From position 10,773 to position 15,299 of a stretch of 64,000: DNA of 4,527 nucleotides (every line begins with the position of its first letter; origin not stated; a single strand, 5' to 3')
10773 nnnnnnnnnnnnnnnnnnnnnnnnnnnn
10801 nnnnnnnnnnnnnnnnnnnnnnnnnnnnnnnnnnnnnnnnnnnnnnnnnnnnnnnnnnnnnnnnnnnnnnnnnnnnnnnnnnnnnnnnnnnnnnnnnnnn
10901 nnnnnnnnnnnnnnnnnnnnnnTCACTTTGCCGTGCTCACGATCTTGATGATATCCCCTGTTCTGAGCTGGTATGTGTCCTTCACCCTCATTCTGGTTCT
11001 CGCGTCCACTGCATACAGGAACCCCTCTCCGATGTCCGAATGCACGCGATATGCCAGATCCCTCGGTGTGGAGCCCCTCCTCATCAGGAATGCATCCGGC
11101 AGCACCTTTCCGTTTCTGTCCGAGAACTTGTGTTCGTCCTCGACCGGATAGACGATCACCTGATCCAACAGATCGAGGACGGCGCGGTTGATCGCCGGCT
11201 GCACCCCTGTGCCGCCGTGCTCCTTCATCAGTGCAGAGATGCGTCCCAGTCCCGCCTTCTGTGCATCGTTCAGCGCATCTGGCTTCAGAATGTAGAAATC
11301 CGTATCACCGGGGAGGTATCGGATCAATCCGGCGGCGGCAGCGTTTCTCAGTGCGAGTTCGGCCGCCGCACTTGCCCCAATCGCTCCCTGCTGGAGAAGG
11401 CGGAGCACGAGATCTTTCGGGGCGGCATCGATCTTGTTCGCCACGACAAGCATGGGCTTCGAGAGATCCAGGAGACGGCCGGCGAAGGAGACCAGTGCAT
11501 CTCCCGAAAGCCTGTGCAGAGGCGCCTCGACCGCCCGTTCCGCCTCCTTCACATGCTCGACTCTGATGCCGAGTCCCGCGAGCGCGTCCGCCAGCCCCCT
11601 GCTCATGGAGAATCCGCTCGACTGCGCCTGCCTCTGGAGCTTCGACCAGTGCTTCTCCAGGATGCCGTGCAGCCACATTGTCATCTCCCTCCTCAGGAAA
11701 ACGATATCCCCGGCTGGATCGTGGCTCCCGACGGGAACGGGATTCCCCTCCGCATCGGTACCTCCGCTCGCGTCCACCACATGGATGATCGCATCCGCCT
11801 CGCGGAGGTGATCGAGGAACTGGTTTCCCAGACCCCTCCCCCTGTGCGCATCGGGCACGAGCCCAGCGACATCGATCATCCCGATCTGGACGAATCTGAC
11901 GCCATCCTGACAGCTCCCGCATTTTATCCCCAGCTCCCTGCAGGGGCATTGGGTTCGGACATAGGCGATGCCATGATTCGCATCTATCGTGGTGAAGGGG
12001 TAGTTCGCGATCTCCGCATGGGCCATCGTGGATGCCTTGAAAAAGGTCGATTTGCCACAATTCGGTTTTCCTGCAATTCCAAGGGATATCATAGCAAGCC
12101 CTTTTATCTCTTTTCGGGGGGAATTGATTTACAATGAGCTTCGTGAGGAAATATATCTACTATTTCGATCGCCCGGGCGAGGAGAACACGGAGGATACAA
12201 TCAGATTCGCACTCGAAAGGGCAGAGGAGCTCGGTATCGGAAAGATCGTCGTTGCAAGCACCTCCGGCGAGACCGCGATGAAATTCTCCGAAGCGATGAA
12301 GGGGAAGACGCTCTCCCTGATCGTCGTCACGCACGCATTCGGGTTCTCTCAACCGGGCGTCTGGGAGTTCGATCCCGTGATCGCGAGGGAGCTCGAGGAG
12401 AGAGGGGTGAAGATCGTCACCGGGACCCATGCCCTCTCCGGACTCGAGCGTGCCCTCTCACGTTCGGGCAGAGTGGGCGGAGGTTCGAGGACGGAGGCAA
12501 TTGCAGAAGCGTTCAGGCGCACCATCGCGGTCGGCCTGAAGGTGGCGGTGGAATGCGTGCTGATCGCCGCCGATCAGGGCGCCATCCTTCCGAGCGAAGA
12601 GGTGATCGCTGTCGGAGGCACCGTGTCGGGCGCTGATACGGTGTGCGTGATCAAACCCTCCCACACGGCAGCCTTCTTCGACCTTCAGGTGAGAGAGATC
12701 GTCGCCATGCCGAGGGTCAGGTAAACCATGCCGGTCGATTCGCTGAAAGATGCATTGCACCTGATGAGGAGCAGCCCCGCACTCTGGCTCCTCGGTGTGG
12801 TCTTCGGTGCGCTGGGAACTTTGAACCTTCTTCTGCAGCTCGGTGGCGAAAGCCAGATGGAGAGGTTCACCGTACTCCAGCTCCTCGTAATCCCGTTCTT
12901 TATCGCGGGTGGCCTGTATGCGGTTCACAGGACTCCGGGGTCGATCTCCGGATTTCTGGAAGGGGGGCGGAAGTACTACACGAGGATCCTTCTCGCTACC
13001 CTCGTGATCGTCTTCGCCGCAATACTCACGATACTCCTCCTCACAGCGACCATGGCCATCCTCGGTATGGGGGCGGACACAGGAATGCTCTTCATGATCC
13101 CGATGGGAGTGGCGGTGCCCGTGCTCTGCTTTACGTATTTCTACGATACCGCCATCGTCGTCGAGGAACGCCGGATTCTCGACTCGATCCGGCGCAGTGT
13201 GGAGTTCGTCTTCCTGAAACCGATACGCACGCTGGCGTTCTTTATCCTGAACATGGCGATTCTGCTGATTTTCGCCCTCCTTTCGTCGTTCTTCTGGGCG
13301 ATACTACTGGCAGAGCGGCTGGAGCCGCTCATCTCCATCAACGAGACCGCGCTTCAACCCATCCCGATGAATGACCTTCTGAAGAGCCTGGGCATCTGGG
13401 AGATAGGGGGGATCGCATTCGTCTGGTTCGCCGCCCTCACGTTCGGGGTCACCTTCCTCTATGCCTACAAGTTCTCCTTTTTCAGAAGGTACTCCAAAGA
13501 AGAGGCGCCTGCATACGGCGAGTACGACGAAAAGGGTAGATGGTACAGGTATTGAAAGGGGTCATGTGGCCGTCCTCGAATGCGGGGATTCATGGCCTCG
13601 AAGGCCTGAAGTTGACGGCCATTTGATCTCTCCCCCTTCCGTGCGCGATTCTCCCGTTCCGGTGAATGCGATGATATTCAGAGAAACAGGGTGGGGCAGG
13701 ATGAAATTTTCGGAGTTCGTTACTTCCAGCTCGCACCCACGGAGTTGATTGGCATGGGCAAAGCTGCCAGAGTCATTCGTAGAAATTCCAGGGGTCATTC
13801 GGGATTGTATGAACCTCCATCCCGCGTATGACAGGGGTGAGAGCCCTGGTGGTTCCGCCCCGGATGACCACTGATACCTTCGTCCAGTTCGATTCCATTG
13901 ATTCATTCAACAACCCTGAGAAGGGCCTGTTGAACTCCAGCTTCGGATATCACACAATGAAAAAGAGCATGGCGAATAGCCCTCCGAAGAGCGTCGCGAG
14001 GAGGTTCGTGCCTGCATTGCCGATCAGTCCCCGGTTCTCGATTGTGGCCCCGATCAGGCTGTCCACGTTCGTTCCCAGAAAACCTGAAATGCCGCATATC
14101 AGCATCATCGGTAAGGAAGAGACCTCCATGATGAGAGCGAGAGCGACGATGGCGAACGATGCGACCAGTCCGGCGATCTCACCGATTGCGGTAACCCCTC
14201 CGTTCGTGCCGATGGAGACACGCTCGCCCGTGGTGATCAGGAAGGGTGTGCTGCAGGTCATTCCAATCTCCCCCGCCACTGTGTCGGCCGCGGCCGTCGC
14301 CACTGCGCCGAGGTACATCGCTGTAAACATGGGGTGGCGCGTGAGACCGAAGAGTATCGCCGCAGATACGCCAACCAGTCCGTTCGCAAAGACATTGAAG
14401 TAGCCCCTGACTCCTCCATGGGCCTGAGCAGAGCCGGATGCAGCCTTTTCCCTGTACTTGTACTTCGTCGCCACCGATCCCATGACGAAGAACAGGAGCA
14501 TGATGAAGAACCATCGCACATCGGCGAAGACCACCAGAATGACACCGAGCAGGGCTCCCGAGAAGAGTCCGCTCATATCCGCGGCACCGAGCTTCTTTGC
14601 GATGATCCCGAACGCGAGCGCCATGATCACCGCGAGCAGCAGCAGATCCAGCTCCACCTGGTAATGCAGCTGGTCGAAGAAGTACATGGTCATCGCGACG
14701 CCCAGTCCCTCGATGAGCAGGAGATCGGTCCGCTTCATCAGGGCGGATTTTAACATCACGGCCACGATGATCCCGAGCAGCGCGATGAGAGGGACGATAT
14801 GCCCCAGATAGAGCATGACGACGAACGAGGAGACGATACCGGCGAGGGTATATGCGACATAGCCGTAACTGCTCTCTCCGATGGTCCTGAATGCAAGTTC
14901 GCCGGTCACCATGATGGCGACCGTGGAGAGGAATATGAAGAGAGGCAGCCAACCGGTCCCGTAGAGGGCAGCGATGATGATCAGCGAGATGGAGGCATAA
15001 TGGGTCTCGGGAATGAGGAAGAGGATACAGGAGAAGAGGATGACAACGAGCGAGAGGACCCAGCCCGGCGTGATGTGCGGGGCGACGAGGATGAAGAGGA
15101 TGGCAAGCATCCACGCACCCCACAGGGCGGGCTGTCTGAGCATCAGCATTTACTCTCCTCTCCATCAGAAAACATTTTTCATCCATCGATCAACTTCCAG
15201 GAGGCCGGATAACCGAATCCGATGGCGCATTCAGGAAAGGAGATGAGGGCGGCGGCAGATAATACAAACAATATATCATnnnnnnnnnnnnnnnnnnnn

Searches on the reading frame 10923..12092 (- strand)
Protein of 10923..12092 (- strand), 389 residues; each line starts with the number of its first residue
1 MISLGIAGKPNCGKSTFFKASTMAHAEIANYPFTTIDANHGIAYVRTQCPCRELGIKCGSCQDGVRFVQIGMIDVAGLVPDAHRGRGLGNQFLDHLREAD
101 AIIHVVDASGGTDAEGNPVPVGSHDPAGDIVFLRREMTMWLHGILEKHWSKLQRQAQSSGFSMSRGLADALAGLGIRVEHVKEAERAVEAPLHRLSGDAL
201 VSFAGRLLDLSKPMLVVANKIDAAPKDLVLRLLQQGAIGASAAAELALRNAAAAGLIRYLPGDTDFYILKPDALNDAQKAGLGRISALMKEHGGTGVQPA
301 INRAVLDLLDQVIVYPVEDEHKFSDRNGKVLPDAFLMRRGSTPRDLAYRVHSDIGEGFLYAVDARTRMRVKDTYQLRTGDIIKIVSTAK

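Call 50: search_protein_families(library=pfam, proteins=[window:10923-12092:-], max_evalue=0.001)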
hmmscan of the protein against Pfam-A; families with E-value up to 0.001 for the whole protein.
window:10923-12092:- (389 aa): 4 families
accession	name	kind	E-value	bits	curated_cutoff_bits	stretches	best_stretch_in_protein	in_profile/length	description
PF08438.16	YGR210-like_G4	-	1e-28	100.3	24.7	1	217-319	1-108/108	Obg-like GTPase YGR210-like, G4 motif-containing domain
PF01926.29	MMR_HSR1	-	3.5e-18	66.2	21.9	1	4-110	2-87/113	50S ribosome-binding GTPase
PF02824.27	TGS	-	1.6e-12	47.7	22.2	1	330-385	4-59/60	TGS domain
PF02421.24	FeoB_N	-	3.4e-09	36.8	27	1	5-44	4-43/156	Ferrous iron transport protein B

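Call 93: find_homologous_proteins(query=window:10923-12092:-, max_evalue=1e-150)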
Query window:10923-12092:- (389 aa): 698 proteins with E <= 1e-150 among 8000 candidates; the best 120 are listed.
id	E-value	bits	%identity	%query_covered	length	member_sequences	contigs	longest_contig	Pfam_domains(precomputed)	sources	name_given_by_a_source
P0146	2.2e-257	871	100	100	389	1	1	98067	PF02824.28,PF01926.30,PF08438.17,PF02421.25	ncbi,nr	ncbi:MAG: redox-regulated ATPase YchF [Methanomicrobiales archaeon]|nr:redox-regulated ATPase YchF [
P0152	7.6e-217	738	81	100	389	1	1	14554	PF02824.28,PF01926.30,PF08438.17,PF02421.25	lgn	-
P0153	8.5e-208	708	80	100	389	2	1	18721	PF02824.28,PF01926.30,PF08438.17,PF02421.25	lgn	-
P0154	2.1e-183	628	69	100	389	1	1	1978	PF02824.28,PF01926.30,PF08438.17,PF02421.25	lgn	-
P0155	1.9e-181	621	68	100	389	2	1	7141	PF02824.28,PF01926.30,PF08438.17,PF02421.25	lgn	-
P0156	3.7e-181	620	70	100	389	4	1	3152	PF02824.28,PF01926.30,PF08438.17,PF02421.25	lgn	-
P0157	4.7e-181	620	70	100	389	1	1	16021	PF02824.28,PF01926.30,PF08438.17,PF02421.25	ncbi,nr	ncbi:MAG: redox-regulated ATPase YchF [Methanomicrobiales archaeon]|nr:redox-regulated ATPase YchF [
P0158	4.0e-178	610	67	100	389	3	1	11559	PF02824.28,PF01926.30,PF08438.17,PF02421.25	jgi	-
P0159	7.6e-178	609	66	99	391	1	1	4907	PF02824.28,PF01926.30,PF08438.17,PF02421.25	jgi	jgi:ribosome-binding ATPase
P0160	1.4e-177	608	69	100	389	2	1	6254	PF02824.28,PF01926.30,PF08438.17,PF02421.25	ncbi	-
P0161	9.3e-177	606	69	100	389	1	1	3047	PF02824.28,PF01926.30,PF08438.17,PF02421.25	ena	-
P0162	9.4e-177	606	68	100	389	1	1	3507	PF02824.28,PF01926.30,PF08438.17,PF02421.25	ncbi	-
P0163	2.7e-176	604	69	100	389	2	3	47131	PF02824.28,PF01926.30,PF08438.17,PF02421.25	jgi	jgi:ribosome-binding ATPase YchF (GTP1/OBG family)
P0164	1.2e-175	602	68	100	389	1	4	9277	PF02824.28,PF01926.30,PF08438.17,PF02421.25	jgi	jgi:ribosome-binding ATPase YchF (GTP1/OBG family)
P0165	3.3e-175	601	67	100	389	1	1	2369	PF02824.28,PF01926.30,PF08438.17,PF02421.25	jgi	jgi:ribosome-binding ATPase YchF (GTP1/OBG family)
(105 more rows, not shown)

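Call 94: find_encoding_contigs(protein=P0152, flank=10000, max_places=2)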
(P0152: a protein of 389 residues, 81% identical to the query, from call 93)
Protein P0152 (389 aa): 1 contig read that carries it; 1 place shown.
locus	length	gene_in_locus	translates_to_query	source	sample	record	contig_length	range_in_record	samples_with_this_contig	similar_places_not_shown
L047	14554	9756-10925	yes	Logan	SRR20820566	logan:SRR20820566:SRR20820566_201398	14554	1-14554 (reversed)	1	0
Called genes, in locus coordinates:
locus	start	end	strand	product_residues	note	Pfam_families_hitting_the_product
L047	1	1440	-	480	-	?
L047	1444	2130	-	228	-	PF04476:4HFCP_synth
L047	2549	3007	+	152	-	-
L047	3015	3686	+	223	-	PF00977:His_biosynth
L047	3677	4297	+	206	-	PF02223:Thymidylate_kin, PF13521:AAA_28 (faint)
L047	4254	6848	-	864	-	PF00133:tRNA-synt_1, PF09334:tRNA-synt_1g, PF08264:Anticodon_1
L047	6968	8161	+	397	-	PF01940:DUF92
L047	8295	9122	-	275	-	PF25231:DUF7847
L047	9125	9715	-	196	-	PF02887:PK_C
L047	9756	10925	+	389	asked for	PF01926:MMR_HSR1, PF02421:FeoB_N (weak), PF08438:YGR210-like_G4, PF02824:TGS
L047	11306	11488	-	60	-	PF04945:YHS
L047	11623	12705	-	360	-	PF00083:Sugar_tr (weak), PF07690:MFS_1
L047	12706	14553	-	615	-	?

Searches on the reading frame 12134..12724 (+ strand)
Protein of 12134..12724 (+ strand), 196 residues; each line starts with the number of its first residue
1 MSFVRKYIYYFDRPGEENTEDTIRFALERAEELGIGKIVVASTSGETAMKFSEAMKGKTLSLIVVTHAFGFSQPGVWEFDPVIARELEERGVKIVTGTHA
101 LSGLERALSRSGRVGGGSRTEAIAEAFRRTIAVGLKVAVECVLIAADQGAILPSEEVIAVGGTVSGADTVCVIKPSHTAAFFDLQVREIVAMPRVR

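Call 65: search_protein_families(library=pfam, proteins=[window:12134-12724:+], max_evalue=0.00001)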
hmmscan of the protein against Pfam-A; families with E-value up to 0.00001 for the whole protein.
window:12134-12724:+ (196 aa): 1 family
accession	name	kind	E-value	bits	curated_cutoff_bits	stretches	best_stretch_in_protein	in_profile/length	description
PF02887.21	PK_C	-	8.6e-12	45.6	28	1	21-173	2-114/114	Pyruvate kinase, alpha/beta domain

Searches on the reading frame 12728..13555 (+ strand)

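Call 65: search_protein_families(library=pfam, proteins=[window:12728-13555:+], max_evalue=0.00001)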
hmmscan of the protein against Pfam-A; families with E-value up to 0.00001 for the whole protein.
window:12728-13555:+ (275 aa): 1 family
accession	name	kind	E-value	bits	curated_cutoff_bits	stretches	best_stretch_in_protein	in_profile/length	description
PF25231.1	DUF7847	-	6.7e-20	71.9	28.7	1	4-253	5-251/252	Domain of unknown function (DUF7847)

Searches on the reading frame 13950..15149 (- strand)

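Call 65: search_protein_families(library=pfam, proteins=[window:13950-15149:-], max_evalue=0.00001)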
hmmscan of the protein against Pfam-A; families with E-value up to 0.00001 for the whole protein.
window:13950-15149:- (399 aa): 1 family
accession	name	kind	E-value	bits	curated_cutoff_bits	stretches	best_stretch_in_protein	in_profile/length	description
PF01940.21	DUF92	-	7.3e-54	183.2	27.5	1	176-388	2-249/251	Integral membrane protein DUF92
